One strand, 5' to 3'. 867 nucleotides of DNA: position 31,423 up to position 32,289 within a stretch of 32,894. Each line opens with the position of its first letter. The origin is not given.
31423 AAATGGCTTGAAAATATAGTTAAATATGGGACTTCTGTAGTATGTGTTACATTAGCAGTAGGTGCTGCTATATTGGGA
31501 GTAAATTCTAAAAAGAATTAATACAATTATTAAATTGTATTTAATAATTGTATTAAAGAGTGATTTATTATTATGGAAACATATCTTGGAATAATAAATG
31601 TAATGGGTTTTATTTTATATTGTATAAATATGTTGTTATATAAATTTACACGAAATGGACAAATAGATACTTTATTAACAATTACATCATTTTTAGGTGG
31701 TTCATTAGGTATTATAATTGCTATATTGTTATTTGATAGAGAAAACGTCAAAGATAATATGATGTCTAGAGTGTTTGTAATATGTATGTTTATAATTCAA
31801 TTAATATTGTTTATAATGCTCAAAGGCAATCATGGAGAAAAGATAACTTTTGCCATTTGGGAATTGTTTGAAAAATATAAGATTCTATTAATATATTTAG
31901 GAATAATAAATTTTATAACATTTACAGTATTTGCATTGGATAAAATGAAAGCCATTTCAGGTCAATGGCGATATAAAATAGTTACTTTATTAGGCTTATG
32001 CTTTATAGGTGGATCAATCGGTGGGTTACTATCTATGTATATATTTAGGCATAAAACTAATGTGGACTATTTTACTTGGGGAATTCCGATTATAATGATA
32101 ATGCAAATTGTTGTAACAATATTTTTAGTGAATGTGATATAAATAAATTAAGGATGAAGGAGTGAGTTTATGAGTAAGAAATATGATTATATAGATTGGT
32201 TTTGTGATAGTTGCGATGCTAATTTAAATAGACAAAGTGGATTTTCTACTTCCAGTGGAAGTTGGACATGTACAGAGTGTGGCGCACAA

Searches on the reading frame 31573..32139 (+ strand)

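Call 14: search_protein_families(library=pfam, proteins=[window:31573-32139:+], max_evalue=0.001)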
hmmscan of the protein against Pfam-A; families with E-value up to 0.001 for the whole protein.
window:31573-32139:+ (189 aa): 1 family
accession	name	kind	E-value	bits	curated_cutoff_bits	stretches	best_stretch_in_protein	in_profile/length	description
PF06961.18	DUF1294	-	1.8e-20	73.4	25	1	113-167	1-55/55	Protein of unknown function (DUF1294)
